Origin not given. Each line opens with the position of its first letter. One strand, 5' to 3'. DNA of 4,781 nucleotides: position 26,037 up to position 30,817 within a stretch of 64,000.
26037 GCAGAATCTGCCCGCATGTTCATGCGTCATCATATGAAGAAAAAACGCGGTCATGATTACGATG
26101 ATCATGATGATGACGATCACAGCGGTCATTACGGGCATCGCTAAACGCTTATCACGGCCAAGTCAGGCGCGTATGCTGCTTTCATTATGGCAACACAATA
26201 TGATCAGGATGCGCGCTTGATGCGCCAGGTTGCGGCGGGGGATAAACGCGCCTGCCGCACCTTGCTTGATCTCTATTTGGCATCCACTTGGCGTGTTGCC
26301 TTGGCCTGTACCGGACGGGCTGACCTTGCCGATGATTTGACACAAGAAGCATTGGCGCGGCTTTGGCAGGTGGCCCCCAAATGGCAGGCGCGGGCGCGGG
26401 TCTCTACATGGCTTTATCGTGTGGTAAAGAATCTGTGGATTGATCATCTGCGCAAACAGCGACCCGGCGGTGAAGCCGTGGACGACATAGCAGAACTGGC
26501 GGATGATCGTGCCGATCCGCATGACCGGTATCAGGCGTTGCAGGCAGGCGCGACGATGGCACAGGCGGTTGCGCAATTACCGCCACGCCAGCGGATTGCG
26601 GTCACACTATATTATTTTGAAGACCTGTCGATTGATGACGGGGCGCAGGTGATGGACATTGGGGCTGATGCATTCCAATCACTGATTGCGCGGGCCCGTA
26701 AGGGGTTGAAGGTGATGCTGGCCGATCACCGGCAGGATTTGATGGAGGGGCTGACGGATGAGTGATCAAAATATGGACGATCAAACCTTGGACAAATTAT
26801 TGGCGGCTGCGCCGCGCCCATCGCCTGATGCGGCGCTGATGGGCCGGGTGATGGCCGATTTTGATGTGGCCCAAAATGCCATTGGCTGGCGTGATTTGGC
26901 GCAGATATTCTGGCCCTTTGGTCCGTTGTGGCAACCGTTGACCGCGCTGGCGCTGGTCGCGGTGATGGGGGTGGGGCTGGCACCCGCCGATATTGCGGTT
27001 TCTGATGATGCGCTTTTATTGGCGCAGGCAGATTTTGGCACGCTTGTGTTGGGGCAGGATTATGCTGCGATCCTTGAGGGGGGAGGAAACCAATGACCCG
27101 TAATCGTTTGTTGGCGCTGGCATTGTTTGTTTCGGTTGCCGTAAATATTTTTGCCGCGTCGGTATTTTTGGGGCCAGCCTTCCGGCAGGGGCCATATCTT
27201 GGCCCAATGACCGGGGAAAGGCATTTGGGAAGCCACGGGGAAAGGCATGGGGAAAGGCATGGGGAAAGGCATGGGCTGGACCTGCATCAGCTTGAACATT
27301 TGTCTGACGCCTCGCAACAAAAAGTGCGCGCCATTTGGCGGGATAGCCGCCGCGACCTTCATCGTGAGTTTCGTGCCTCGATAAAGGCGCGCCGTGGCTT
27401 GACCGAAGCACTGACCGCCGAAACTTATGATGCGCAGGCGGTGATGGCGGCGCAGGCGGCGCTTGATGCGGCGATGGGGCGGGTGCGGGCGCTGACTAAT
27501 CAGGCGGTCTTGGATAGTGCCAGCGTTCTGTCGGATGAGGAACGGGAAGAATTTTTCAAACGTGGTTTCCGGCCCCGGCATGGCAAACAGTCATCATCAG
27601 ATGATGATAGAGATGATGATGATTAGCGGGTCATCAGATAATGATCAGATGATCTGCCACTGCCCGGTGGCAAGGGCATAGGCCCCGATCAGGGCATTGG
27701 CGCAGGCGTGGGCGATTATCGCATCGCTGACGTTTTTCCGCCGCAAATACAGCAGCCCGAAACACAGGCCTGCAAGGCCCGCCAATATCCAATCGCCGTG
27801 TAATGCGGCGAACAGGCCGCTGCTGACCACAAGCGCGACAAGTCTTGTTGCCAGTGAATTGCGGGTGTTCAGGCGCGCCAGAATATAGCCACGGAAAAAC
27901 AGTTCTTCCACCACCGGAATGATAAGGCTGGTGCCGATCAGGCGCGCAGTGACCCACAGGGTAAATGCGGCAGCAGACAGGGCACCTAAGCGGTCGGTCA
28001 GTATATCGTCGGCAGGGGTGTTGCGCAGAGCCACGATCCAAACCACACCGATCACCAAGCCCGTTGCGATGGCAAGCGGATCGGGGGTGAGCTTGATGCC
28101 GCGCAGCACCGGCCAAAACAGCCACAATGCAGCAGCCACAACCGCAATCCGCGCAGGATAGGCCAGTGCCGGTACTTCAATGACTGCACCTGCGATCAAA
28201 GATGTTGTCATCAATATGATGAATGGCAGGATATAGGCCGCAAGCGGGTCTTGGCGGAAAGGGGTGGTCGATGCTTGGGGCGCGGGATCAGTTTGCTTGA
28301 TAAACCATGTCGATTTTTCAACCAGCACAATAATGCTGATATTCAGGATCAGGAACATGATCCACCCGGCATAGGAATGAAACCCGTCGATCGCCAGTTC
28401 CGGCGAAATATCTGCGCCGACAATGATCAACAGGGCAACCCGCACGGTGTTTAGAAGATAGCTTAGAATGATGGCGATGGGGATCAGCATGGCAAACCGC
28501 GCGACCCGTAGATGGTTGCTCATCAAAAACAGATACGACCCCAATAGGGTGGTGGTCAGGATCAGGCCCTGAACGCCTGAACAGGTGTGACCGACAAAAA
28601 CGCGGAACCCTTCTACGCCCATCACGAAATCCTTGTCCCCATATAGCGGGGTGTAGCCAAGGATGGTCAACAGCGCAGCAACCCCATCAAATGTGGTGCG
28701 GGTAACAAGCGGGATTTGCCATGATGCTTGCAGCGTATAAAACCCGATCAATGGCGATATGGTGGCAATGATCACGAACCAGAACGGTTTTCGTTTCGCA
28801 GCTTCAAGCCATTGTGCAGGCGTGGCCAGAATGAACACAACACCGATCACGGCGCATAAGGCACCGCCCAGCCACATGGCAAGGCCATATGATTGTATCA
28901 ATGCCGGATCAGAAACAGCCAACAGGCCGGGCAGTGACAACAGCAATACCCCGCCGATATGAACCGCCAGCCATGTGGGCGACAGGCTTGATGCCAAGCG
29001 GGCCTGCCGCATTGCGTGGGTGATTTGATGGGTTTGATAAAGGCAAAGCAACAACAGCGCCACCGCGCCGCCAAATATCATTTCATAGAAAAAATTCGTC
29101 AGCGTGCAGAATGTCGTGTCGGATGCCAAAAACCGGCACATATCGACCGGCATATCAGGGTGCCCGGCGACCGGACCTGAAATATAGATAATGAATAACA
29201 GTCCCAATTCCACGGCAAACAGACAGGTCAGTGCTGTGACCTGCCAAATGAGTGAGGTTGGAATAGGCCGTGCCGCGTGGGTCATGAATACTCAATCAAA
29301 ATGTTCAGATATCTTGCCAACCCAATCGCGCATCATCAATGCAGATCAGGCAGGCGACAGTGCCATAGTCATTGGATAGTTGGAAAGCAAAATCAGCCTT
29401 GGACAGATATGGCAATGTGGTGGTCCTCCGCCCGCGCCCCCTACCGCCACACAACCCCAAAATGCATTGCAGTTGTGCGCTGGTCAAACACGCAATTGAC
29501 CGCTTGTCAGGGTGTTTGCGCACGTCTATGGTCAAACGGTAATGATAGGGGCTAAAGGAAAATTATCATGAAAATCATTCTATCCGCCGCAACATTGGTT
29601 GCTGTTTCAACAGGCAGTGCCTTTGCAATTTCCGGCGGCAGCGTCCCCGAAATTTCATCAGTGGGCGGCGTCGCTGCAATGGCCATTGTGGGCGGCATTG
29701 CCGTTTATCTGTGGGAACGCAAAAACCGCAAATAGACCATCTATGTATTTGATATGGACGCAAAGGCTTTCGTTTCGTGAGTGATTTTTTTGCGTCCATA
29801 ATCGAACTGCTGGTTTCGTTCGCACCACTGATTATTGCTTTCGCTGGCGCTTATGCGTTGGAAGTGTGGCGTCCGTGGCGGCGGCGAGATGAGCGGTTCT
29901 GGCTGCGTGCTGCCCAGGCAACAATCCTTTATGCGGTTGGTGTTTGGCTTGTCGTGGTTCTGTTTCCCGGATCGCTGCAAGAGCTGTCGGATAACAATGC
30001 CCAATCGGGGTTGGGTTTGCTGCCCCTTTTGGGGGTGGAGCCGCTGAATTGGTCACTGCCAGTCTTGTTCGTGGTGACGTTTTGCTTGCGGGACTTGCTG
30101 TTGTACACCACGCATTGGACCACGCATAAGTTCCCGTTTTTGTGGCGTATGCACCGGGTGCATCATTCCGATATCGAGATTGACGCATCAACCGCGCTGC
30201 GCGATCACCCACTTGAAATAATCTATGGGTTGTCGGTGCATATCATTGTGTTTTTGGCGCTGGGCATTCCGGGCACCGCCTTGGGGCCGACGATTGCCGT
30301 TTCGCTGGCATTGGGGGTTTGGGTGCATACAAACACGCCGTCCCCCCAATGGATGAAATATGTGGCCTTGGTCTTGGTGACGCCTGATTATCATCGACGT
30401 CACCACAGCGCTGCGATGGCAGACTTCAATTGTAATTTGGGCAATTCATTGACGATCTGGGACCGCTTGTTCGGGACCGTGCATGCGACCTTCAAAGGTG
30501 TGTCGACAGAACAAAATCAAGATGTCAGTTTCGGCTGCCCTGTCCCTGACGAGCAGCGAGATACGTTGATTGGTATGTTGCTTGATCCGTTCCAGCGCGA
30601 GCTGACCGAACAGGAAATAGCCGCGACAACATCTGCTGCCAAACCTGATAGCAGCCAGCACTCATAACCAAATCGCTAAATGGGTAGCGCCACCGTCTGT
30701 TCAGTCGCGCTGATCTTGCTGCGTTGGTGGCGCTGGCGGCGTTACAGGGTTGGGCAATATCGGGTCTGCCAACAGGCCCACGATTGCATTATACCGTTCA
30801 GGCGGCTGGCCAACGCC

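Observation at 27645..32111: XrtE-like exosortase-CPBP protease fusion with three unannotated VPEIS/APEVS-CTERM mini-proteins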

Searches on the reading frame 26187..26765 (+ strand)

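Call 3: search_protein_families(library=ncbifam, proteins=[window:26187-26765:+], max_evalue=1)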
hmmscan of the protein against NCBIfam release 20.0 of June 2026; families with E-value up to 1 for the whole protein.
window:26187-26765:+ (192 aa): 97 families (the best 25 are shown)
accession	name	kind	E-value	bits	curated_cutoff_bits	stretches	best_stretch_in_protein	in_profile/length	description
NF004113.0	PRK05602.1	equivalog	1.7e-47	161.8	208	1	3-183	27-206/211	RNA polymerase sigma factor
NF009176.0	PRK12524.1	equivalog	1.8e-40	138.9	264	1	7-185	12-191/196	RNA polymerase sigma factor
NF009190.0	PRK12538.1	equivalog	5.8e-36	124.3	303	1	4-191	46-232/233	RNA polymerase sigma factor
NF009166.1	PRK12513.1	equivalog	2.5e-27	95.8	206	1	3-181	4-189/193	RNA polymerase sigma factor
NF007223.0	PRK09641.1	equivalog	6.4e-27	94.6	209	1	9-179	6-185/187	RNA polymerase sigma factor SigW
TIGR02948.1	SigW_bacill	equivalog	2.2e-26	93.1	243.1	1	9-178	6-184/187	RNA polymerase sigma factor SigW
TIGR02937.1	sigma70-ECF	superfamily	1.1e-25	90.2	42.9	1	22-178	2-165/165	sigma-70 family RNA polymerase sigma factor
NF007225.0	PRK09643.1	equivalog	2.1e-25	89.6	190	1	6-184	12-188/204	RNA polymerase sigma factor SigM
NF009168.0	PRK12515.1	subfamily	3.4e-24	85.4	236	1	2-180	3-181/189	RNA polymerase sigma factor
NF058625.1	sigma_PG0214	equivalog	6.8e-24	84.5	130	1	35-181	18-164/170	GFO_1088 family ECF-type sigma factor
NF008888.0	PRK11922.1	equivalog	2.2e-20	73.3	204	1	4-180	13-198/231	RNA polymerase sigma factor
NF007226.0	PRK09644.1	equivalog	2.4e-20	73.2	199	1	27-182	7-161/166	RNA polymerase sigma factor SigM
TIGR02983.1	SigE-fam_strep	subfamily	2.6e-20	72.9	141.55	1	35-178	20-158/162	SigE family RNA polymerase sigma factor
NF007229.0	PRK09647.1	equivalog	3.1e-20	72.5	265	1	32-184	55-208/220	RNA polymerase sigma factor SigE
NF007216.0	PRK09638.1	equivalog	3.5e-20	72.5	194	1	7-175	4-171/180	RNA polymerase sigma factor SigY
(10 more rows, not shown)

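Call 4: search_protein_families(library=pfam, proteins=[window:26187-26765:+], max_evalue=1)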
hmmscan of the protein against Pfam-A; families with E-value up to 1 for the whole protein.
window:26187-26765:+ (192 aa): 10 families
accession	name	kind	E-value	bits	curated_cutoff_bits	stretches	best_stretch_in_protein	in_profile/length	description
PF04542.20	Sigma70_r2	-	4.6e-16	58.8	24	1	30-92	5-69/71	Sigma-70 region 2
PF08281.18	Sigma70_r4_2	-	9.2e-13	48.1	25.7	1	125-172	5-52/54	Sigma-70, region 4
PF07638.17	Sigma70_ECF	-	1.4e-07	32.1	21.1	1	9-175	5-180/185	ECF sigma factor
PF22233.2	PhyR_sigma-like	-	1.5e-05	25.1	27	1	129-172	2-45/50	Response regulator PhyR, sigma-like domain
PF04545.22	Sigma70_r4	-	3.5e-05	23.7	24.1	1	127-174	1-48/50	Sigma-70, region 4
PF22029.2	PhyR_sigma2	-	0.00075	19.9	27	1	38-80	12-54/55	Sigma2 domain of PhyR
PF04297.20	UPF0122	-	0.019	15.6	22.7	1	133-174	20-61/101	Putative helix-turn-helix protein, YlxM / p13 like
PF02001.22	DUF134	-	0.044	14.8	27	1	138-183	42-87/98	Protein of unknown function DUF134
PF19460.4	DUF5997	-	0.12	13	27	1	32-73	57-98/108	Family of unknown function (DUF5997)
PF19047.5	HOOK_N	-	0.15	12.2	23.5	0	110-134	17-41/146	HOOK domain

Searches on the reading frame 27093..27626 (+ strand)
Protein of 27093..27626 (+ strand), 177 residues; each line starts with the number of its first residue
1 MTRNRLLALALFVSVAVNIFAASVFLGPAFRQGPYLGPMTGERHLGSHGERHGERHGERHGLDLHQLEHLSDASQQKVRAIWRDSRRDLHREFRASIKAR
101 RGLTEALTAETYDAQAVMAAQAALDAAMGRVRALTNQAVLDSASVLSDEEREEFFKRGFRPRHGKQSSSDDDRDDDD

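Call 3: search_protein_families(library=ncbifam, proteins=[window:27093-27626:+], max_evalue=1)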
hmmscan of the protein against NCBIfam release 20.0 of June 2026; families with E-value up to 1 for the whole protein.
window:27093-27626:+ (177 aa): 5 families
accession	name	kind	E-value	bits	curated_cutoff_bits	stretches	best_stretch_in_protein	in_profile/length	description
NF007769.1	PRK10455.1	equivalog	9.9e-05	22.7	174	1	47-125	37-111/160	ATP-independent periplasmic protein-refolding chaperone Spy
NF005402.0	PRK06949.1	equivalog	0.0024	17.1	358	1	68-154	27-110/260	SDR family oxidoreductase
TIGR03206.1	benzo_BadH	equivalog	0.029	13.7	431.2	1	85-150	35-100/250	2-hydroxycyclohexanecarboxyl-CoA dehydrogenase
NF004777.0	PRK06123.1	equivalog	0.066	12.7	383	1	85-141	36-93/249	SDR family oxidoreductase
NF006384.0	PRK08628.1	equivalog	0.15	11.3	307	1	86-154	39-106/258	SDR family oxidoreductase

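Call 4: search_protein_families(library=pfam, proteins=[window:27093-27626:+], max_evalue=1)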
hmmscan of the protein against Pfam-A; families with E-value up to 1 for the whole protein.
window:27093-27626:+ (177 aa): 1 family
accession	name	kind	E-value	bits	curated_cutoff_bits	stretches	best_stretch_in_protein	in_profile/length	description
PF13801.11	Metal_resist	-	1.5e-15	57.9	29.2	1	13-152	1-124/125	Heavy-metal resistance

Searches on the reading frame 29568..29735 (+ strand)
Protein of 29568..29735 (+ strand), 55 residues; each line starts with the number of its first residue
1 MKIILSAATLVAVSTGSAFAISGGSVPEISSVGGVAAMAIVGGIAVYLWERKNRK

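Call 3: search_protein_families(library=ncbifam, proteins=[window:29568-29735:+], max_evalue=1)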
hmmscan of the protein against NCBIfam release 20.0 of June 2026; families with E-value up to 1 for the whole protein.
window:29568-29735:+ (55 aa): 3 families
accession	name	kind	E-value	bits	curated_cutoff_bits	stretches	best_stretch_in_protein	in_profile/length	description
TIGR04161.1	VPEID-CTERM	equivalog_domain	0.017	15.1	33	1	26-55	1-30/31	VPEID-CTERM sorting domain-containing protein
NF041635.1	STM3941_fam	subfamily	0.089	12.7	40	1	3-54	6-58/157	STM3941 family protein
NF038121.1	PEP_CTERM_LEVG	equivalog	0.089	12.1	100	1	16-46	222-251/258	LEVG family PEP-CTERM protein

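Call 4: search_protein_families(library=pfam, proteins=[window:29568-29735:+], max_evalue=1)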
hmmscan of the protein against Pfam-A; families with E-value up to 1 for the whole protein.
window:29568-29735:+ (55 aa): 0 families

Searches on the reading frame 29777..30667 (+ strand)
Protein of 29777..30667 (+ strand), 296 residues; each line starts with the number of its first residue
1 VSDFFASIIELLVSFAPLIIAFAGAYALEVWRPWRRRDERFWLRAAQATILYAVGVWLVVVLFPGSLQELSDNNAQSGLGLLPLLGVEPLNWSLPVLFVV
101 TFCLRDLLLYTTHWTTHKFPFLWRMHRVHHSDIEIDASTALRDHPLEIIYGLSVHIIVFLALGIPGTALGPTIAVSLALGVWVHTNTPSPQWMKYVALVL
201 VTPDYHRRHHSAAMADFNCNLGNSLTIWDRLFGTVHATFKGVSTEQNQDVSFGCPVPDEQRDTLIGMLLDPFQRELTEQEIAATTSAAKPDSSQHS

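Call 3: search_protein_families(library=ncbifam, proteins=[window:29777-30667:+], max_evalue=1)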
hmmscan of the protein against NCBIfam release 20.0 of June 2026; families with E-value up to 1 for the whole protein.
window:29777-30667:+ (296 aa): 1 family
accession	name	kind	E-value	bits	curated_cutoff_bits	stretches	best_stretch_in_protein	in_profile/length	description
NF052566.1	OrLpdHdlsOlsERhiz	equivalog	6.8e-19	68.3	475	1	87-274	108-285/293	ornithine lipid hydroxylase OlsE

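Call 4: search_protein_families(library=pfam, proteins=[window:29777-30667:+], max_evalue=1)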
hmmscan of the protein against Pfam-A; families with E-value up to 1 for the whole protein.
window:29777-30667:+ (296 aa): 2 families
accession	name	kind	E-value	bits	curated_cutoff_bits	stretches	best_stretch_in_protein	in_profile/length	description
PF04116.19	FA_hydroxylase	-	3.7e-27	95.8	31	1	98-234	1-132/132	Fatty acid hydroxylase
PF08592.16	Anthrone_oxy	-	0.28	11.8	27.3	0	15-64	12-60/106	Anthrone oxygenase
